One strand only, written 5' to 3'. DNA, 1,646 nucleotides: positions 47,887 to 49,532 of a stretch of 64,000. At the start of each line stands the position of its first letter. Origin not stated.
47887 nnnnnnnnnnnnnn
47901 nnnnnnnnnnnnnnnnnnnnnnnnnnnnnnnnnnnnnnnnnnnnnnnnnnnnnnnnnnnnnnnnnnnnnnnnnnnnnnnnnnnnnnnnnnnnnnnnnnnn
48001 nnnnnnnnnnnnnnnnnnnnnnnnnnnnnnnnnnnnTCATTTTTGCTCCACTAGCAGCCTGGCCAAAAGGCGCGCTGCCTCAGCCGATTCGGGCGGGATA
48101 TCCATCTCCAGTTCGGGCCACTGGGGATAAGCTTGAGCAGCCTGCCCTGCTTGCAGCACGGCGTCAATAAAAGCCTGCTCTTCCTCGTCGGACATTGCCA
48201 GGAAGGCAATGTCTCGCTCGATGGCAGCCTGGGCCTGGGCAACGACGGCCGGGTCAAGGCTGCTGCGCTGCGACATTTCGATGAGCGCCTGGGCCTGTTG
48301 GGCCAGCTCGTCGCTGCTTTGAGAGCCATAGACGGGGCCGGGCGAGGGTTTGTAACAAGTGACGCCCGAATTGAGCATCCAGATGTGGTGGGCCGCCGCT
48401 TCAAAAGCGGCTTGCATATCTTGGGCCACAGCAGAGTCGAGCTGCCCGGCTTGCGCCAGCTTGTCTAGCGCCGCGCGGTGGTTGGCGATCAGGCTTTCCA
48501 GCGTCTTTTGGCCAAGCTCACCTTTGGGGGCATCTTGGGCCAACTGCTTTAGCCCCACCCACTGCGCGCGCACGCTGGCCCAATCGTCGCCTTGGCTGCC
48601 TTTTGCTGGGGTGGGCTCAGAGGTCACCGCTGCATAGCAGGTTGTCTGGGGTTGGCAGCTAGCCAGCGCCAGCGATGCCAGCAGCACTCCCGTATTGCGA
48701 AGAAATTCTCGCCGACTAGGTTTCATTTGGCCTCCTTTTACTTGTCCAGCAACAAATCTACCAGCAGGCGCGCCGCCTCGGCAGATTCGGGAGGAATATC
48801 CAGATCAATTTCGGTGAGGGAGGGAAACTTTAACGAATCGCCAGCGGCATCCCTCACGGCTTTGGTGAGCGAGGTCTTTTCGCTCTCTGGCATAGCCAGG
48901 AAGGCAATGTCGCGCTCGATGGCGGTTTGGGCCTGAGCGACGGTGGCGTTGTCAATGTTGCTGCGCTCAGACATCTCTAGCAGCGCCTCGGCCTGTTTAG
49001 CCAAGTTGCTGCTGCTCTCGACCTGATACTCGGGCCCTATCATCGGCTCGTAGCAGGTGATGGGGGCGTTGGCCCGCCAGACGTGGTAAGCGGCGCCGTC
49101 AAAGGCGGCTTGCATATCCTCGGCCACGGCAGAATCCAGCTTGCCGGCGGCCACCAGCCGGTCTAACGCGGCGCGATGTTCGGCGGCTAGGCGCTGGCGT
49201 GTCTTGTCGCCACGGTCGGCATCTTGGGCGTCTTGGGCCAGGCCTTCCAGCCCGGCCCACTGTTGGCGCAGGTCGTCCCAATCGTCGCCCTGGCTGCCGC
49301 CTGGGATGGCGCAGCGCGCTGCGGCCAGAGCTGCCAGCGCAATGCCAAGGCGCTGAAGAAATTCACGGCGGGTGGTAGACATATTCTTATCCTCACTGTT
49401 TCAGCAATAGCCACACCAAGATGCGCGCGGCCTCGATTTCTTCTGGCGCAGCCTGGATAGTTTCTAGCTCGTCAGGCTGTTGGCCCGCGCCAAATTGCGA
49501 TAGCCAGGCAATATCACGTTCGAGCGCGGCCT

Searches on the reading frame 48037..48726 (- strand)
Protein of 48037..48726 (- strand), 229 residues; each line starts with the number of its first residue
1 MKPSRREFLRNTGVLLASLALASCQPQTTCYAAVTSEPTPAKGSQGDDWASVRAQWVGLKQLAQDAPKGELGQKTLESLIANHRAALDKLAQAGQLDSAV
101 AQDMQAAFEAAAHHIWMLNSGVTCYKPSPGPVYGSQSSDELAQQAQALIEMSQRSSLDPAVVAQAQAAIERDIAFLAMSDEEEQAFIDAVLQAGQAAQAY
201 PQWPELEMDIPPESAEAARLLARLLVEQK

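Call 3: search_protein_families(library=ncbifam, proteins=[window:48037-48726:-], max_evalue=0.01)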
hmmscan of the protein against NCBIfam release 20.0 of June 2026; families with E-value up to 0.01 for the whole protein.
window:48037-48726:- (229 aa): 1 family
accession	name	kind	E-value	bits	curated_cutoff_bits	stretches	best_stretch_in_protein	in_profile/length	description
TIGR01409.1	TAT_signal_seq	domain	0.0051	17.1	16.7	0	4-27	2-25/29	twin-arginine translocation signal domain-containing protein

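Call 4: search_protein_families(library=pfam, proteins=[window:48037-48726:-], max_evalue=0.01)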
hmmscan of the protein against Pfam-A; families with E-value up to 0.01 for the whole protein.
window:48037-48726:- (229 aa): 1 family
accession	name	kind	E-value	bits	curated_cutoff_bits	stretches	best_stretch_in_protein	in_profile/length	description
PF12318.13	FAD-SLDH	-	0.0097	16.6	24.2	1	4-111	2-98/163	Membrane bound FAD containing D-sorbitol dehydrogenase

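Call 7: find_homologous_proteins(query=window:48037-48726:-)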
Query window:48037-48726:- (229 aa): 49 proteins with E <= 0.001 among 2863 candidates.
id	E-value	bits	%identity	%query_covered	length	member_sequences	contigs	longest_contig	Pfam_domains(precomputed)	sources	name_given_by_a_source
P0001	2.7e-140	483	100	100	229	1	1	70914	-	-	-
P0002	6.3e-108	377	78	100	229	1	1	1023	-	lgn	-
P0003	1.9e-65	239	54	100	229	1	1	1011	-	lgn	-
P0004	6.6e-62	227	48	100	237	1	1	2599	-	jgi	jgi:hypothetical protein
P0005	2.8e-61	225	48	100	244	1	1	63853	-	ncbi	ncbi:MAG: hypothetical protein Kow0063_12600 [Anaerolineae bacterium]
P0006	1.1e-60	223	53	100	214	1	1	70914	-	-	-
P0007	1.2e-59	220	46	100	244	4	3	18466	-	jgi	jgi:hypothetical protein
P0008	2.7e-58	215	47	100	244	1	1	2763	-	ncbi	-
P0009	3.1e-54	202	49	93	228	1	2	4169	-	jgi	jgi:hypothetical protein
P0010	2.9e-49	186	46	99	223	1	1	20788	-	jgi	jgi:hypothetical protein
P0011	1.3e-48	184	48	87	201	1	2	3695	-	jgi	jgi:hypothetical protein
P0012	9.1e-45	171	45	99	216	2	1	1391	-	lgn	-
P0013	1.7e-44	170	45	98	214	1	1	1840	-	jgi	jgi:hypothetical protein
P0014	9.7e-44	168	40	99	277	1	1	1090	-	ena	-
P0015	7.3e-43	165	42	99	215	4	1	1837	-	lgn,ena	-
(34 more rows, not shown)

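Call 10: find_related_loci(query=A2, collection=genome_contigs, flank=7000)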
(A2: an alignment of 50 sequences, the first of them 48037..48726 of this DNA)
Query A2 (229 aa) in genome_contigs; peptide patterns used: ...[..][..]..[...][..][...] (x = any residue, [..] = any of these).
30 stretches matched a pattern; 12 encode a relative of the query (tblastn E <= 1e-3); 12 distinct loci.
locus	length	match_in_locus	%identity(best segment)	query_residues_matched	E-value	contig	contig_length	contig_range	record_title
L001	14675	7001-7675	50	4-229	2e-75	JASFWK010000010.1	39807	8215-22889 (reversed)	MAG: Anaerolineae bacterium isolate D1105U12metaG_sub_Bin_384 D1105U12metaG_FD_scaffold_11_c1, whole genome shotgun sequ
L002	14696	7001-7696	47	1-220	7e-65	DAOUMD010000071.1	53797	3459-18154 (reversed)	MAG TPA_asm: Anaerolineae bacterium isolate W31_78 k127_832571, whole genome shotgun sequence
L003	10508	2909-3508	47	26-225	5e-53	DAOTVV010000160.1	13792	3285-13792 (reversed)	MAG TPA_asm: Anaerolineae bacterium isolate H111_82 k127_985623, whole genome shotgun sequence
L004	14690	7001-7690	42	4-226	2e-52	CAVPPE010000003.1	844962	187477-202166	MAG: uncultured Chloroflexia bacterium isolate MFD09964.bin.1.215 genome assembly, contig: contig_17550, whole genome sh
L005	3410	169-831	44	1-228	1e-52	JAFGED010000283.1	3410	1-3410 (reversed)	MAG: Anaerolineae bacterium isolate Zod_Metabat.1210 k87_3832331, whole genome shotgun sequence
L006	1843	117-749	43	4-228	6e-50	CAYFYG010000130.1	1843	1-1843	MAG TPA_asm: uncultured Dehalococcoidia bacterium isolate ERP108616_co1_86 genome assembly, contig: k119_882381, whole g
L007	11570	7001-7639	41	1-220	1e-48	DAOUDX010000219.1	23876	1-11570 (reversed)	MAG TPA_asm: Anaerolineae bacterium isolate N2_102 k133_383308, whole genome shotgun sequence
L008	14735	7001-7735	41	1-228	3e-48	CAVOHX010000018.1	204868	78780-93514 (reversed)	MAG: uncultured Chloroflexia bacterium isolate MFD09964.bin.3.278 genome assembly, contig: contig_46335, whole genome sh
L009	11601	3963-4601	37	1-227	3e-45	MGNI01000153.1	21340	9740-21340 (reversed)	MAG: Chloroflexi bacterium RBG_16_48_8 RBG_16_scaffold_4615, whole genome shotgun sequence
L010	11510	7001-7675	38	1-228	3e-44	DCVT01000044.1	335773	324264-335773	MAG TPA_asm: Anaerolineales bacterium UBA2181 UBA2181_contig_224, whole genome shotgun sequence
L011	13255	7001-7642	41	1-227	4e-43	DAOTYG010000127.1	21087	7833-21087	MAG TPA_asm: Anaerolineae bacterium isolate H23_313 k115_903551, whole genome shotgun sequence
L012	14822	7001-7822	32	1-225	4e-34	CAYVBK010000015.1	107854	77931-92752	MAG TPA_asm: uncultured Anaerolineae bacterium isolate binchicken_co44_225 genome assembly, contig: NODE_331_length_1078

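Call 19: predict_structure(alignment_id=A2)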
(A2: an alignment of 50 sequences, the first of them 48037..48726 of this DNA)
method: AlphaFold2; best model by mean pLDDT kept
length: 229 residues; sequences in the alignment: 50
mean_pLDDT: 75.8   pTM: 0.57
mean pLDDT of the five models: 75.8, 73.7, 72.4, 63.4, 62.2
residues with pLDDT >= 90: 59; 70-90: 105; 50-70: 30; < 50: 35
segments of 3 or more residues with pLDDT < 50: 24-36, 124-134, 200-207
pLDDT, mean of each block of 10 residues (from residue 1): 69 74 46 46 70 92 92 96 97 94 90 86 49 59 87 88 83 81 82 65 50 79 66
secondary structure, 60 per line:
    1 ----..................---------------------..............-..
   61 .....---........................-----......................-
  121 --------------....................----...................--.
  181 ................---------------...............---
elements in order: H5-22 H44-57 H59-65 H69-92 H98-119 H135-154 H159-177 H180-196 H212-226

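Call 23: fold_search(model_id=the predicted structure, library=pdb)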
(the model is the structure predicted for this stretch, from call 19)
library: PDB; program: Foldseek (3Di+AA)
matches with E <= 10: 83; with E <= 0.001: 0
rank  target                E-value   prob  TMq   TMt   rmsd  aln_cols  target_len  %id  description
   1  6iv4_A                8.7e-01  0.28  0.28  0.24  14.8       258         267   10  Crystal structure of a bacterial Bestrophin homolog from Klebsiella pneumoniae with a mutation W252F (released 2019-11-13)
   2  6iv4_B                1.5e+00  0.21  0.27  0.24  16.1       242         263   10  Crystal structure of a bacterial Bestrophin homolog from Klebsiella pneumoniae with a mutation W252F (released 2019-11-13)
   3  6ivp_C                1.6e+00  0.28  0.30  0.27  15.8       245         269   12  Crystal structure of a membrane protein P262A (released 2019-11-06)
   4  8ucs_C                1.7e+00  0.08  0.15  0.14  24.3       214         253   13  Cryo-EM structure of the flagellar MotAB stator bound to FliG (released 2024-01-24)
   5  4tql_A                1.9e+00  0.08  0.17  0.17  22.2       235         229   11  Computationally designed three helix bundle (released 2014-10-15)
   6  6iv4_D                2.0e+00  0.16  0.28  0.25  15.2       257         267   11  Crystal structure of a bacterial Bestrophin homolog from Klebsiella pneumoniae with a mutation W252F (released 2019-11-13)
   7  9div_A                2.2e+00  0.15  0.19  0.30  22.3       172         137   15  The crystal structure of de novo designed ChuA binding protein C8 (released 2025-05-21)
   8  3f3g_D                2.2e+00  0.12  0.20  0.11  19.2       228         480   13  Crystal structure of the nucleoporin pair Nup85-Seh1, space group P212121 (released 2009-04-07)
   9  6ivk_C                2.6e+00  0.18  0.30  0.27  15.2       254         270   10  Crystal structure of a membrane protein G175A (released 2019-11-06)
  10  5a3f_B                2.6e+00  0.04  0.15  0.08  22.4       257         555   11  Crystal structure of the dynamin tetramer (released 2015-08-26)
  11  7ajk_CCC              2.7e+00  0.12  0.22  0.19  16.3       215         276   12  Crystal structure of CRYI-B Rac1 complex (released 2020-11-18)
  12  6e6u_A                3.5e+00  0.35  0.21  0.19   8.6        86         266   15  Variant C89S of Dieckmann cyclase, NcmC (released 2019-07-31)
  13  2rld_B                4.0e+00  0.13  0.22  0.38  11.0       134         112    7  CRYSTAL STRUCTURE OF A PROTEIN WITH UNKNOWN FUNCTION FROM S23 RIBOSOMAL PROTEIN FAMILY (BT_0352) FROM BACTEROIDES THET (released 2007-10-30)
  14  4wd7_E                4.0e+00  0.13  0.31  0.27  15.7       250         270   12  Crystal structure of a bacterial Bestrophin homolog from Klebsiella pneumoniae by Zn-SAD phasing (released 2014-10-01)
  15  9div_C                4.0e+00  0.10  0.19  0.28  22.1       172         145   16  The crystal structure of de novo designed ChuA binding protein C8 (released 2025-05-21)
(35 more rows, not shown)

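Call 30: find_homologous_proteins(query=A2, max_evalue=0.001)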
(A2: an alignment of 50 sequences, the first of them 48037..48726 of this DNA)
Query A2 (50 sequences) (229 aa, profile of the alignment): 348 proteins with E <= 0.001 among 8000 candidates; the best 120 are listed.
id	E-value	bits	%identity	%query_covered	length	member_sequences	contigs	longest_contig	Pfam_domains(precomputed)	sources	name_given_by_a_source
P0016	1.3e-105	370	44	100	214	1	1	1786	-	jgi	jgi:hypothetical protein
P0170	1.4e-104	366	44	99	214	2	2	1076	-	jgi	jgi:hypothetical protein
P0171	1.5e-104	366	44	100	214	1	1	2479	-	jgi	jgi:hypothetical protein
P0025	2.6e-104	366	43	98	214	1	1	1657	-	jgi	jgi:hypothetical protein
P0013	1.3e-103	363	45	98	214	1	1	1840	-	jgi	jgi:hypothetical protein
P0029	1.4e-103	363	43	98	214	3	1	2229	-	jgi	jgi:hypothetical protein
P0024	1.9e-103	363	44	100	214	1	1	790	-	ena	-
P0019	2.3e-103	362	43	98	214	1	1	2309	-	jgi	-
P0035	2.5e-103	362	40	100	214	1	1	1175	-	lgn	-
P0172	2.5e-103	362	42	100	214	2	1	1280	-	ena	-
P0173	5.1e-103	361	43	100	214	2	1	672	-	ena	-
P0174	6.9e-103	361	43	99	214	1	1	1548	-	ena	-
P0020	7.0e-103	361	43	98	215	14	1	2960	-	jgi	jgi:hypothetical protein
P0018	8.4e-103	361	44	98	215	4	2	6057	-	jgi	jgi:hypothetical protein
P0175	1.5e-102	360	41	98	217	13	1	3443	-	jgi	jgi:hypothetical protein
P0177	5.2e-99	348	46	100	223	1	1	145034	-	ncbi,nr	ncbi:MAG: hypothetical protein GY832_12960 [Chloroflexi bacterium]|nr:hypothetical protein [Chlorofl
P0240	2.0e-88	314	40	100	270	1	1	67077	-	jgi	jgi:hypothetical protein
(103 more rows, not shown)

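Call 34: search_protein_representatives(alignment_id=A2)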
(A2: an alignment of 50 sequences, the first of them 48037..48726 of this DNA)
Query: 50 sequences, 217 profile positions. Proteins with E-value up to 0.001 (for the whole library): 542; up to 1e-10: 298; up to 1e-30: 151. The best 150 are listed.
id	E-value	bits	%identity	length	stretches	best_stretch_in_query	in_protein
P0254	2.0e-91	321.8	-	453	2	1-217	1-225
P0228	1.7e-90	318.7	-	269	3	36-217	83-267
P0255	2.4e-87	308.4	-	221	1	1-217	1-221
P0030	3.1e-84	298.3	-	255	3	38-216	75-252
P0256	2.2e-83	295.5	-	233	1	1-216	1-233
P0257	2.0e-82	292.3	-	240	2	47-216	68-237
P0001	3.5e-80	285.0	-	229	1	1-217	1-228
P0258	5.2e-80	284.5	-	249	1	1-216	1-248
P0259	1.4e-79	283.1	-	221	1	1-215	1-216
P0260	1.7e-79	282.8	-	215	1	1-216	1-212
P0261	7.6e-79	280.6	-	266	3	37-215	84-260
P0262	4.0e-78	278.3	-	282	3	37-217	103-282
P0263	1.2e-77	276.7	-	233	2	1-121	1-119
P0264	3.5e-77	275.2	-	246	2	1-176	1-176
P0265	4.5e-77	274.9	-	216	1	1-216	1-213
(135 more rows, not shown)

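Call 36: find_encoding_contigs(protein=P0177, flank=6000, max_places=2)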
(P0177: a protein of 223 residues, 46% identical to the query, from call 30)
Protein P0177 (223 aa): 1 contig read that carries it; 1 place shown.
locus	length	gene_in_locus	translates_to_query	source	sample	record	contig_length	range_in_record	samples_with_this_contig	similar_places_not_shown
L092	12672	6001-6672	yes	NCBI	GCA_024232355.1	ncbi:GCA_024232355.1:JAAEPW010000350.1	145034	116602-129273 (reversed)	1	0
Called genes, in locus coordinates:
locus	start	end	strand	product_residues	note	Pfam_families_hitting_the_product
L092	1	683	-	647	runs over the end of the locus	-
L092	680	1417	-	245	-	PF07722:Peptidase_C26, PF00117:GATase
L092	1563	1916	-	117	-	PF01245:Ribosomal_L19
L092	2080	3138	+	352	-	PF27226:AF_1845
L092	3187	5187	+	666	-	PF00456:Transketolase_N, PF02779:Transket_pyr, PF22613:Transketolase_C_1, PF02780:Transketolase_C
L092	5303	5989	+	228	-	-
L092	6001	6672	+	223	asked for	-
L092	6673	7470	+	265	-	-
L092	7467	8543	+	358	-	PF13353:Fer4_12 (weak), PF04055:Radical_SAM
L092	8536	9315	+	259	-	PF02634:FdhD-NarQ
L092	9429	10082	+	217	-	PF01726:LexA_DNA_bind, PF12802:MarR_2 (faint), PF00717:Peptidase_S24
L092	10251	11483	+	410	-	PF17854:FtsK_alpha, PF01580:FtsK_SpoIIIE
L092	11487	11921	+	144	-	-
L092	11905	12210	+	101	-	-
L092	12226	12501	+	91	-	-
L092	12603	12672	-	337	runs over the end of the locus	PF06144:DNA_pol3_delta, PF21694:DNA_pol3_delta_C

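Call 37: find_encoding_contigs(protein=P0240, flank=6000, max_places=2)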
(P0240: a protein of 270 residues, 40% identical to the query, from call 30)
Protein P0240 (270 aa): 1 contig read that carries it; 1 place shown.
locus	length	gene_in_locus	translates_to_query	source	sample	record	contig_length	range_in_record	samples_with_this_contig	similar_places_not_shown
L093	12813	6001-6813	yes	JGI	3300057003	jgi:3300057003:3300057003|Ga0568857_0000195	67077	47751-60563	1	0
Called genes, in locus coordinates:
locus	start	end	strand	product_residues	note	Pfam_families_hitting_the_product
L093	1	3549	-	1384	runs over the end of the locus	PF00532:Peripla_BP_1, PF13377:Peripla_BP_3, PF13407:Peripla_BP_4, PF01590:GAF, PF13185:GAF_2, PF01590:GAF, PF13185:GAF_2, PF13492:GAF_3, +5 more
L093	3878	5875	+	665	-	PF00456:Transketolase_N, PF02779:Transket_pyr, PF22613:Transketolase_C_1, PF02780:Transketolase_C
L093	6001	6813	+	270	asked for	-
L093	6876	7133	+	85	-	PF05016:ParE_toxin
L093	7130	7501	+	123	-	PF01381:HTH_3, PF12844:HTH_19, PF13443:HTH_26, PF13560:HTH_31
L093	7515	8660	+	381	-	PF04055:Radical_SAM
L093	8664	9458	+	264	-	PF02634:FdhD-NarQ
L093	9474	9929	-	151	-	PF12833:HTH_18, PF00165:HTH_AraC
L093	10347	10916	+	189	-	PF00156:Pribosyltran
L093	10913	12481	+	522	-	PF00117:GATase, PF07722:Peptidase_C26, PF02540:NAD_synthase (weak), PF00958:GMP_synt_C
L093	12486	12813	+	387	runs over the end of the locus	-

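Call 39: search_protein_families(library=pfam, alignment_id=A2, max_evalue=1)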
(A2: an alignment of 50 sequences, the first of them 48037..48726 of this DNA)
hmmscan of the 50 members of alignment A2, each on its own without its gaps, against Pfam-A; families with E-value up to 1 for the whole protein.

A. member 1, window:48037-48726:- (229 aa): 2 families
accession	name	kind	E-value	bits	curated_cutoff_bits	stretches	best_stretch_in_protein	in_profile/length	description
PF12318.13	FAD-SLDH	-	0.0097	16.6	24.2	1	4-111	2-98/163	Membrane bound FAD containing D-sorbitol dehydrogenase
PF19306.5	WH_Lhr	-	0.084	12.7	27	1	137-209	17-83/168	Large helicase-related protein, winged helix domain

B. families by the number of members that match (of 50 scanned): 32 families (the first 25 are shown)
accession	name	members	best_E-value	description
PF22888.1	FIMAH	17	0.0014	FIMAH domain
PF13875.12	DUF4202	9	0.0019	Domain of unknown function (DUF4202)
PF19938.4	DUF6400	7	0.035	Family of unknown function (DUF6400)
PF02268.21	TFIIA_gamma_N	5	0.017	Transcription initiation factor IIA, gamma subunit, helical domain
PF19111.5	DUF5798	5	0.11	Family of unknown function (DUF5798)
PF09995.15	MPAB_Lcp_cat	4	0.004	ER-bound oxygenase mpaB/B'/Rubber oxygenase, catalytic domain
PF02831.20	gpW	3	0.0006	gpW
PF20388.3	DUF6683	3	0.023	Family of unknown function (DUF6683)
PF09392.15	T3SS_needle_F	3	0.1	Type III secretion needle MxiH, YscF, SsaG, EprI, PscF, EscF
PF12318.13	FAD-SLDH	2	0.0016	Membrane bound FAD containing D-sorbitol dehydrogenase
PF03807.23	F420_oxidored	2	0.01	NADP oxidoreductase coenzyme F420-dependent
PF20058.4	DUF6457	2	0.011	Domain of unknown function (DUF6457)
PF08376.15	NIT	2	0.025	Nitrate and nitrite sensing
PF02625.21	XdhC_CoxI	2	0.073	XdhC and CoxI family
PF21943.1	TetR_C_46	2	0.077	Tetracyclin repressor-like, C-terminal domain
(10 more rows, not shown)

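Call 50: find_related_loci(query=A2, collection=metagenome_contigs, flank=3500)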
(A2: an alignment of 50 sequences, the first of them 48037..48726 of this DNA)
Query A2 (229 aa) in metagenome_contigs; peptide patterns used: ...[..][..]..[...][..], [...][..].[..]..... (x = any residue, [..] = any of these).
600 stretches matched a pattern (row limit reached: there are more); 27 encode a relative of the query (tblastn E <= 1e-3); 27 distinct loci.
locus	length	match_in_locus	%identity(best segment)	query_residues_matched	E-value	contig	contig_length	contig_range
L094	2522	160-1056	53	1-229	5e-84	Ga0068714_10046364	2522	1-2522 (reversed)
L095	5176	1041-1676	55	1-216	2e-68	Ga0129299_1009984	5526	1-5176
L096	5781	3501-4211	47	1-220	5e-66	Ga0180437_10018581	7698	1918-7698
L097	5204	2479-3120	47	1-229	2e-62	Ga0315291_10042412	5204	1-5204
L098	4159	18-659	47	1-229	2e-62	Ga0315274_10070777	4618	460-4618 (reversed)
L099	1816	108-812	47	1-220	1e-59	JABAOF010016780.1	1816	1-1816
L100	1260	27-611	47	26-220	6e-57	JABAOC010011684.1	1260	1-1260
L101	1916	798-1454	42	1-228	7e-53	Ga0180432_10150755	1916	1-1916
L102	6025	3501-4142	42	1-221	3e-51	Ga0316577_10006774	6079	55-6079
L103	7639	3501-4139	41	1-220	9e-49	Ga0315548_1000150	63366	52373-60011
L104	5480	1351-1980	42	4-227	2e-48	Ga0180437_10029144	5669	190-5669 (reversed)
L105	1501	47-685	43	1-227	5e-50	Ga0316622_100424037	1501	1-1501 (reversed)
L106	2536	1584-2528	43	1-220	9e-49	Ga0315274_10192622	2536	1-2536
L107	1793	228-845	43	1-220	3e-49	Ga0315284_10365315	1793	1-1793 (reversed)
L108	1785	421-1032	43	4-220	9e-49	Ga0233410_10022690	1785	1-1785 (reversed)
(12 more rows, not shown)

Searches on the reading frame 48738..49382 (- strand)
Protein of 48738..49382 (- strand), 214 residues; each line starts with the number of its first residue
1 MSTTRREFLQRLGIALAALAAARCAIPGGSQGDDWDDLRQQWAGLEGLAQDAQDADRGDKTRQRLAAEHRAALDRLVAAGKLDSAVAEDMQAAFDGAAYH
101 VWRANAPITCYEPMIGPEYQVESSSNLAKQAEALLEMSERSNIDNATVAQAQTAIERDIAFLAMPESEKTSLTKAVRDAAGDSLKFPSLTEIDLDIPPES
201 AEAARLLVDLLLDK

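Call 3: search_protein_families(library=ncbifam, proteins=[window:48738-49382:-], max_evalue=0.01)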
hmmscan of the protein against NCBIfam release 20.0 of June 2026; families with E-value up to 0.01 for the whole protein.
window:48738-49382:- (214 aa): 1 family
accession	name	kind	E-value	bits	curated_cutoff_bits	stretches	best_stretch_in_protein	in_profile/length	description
TIGR01409.1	TAT_signal_seq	domain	0.0026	18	16.7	1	3-22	1-20/29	twin-arginine translocation signal domain-containing protein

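Call 4: search_protein_families(library=pfam, proteins=[window:48738-49382:-], max_evalue=0.01)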
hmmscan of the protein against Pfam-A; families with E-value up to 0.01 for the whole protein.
window:48738-49382:- (214 aa): 0 families
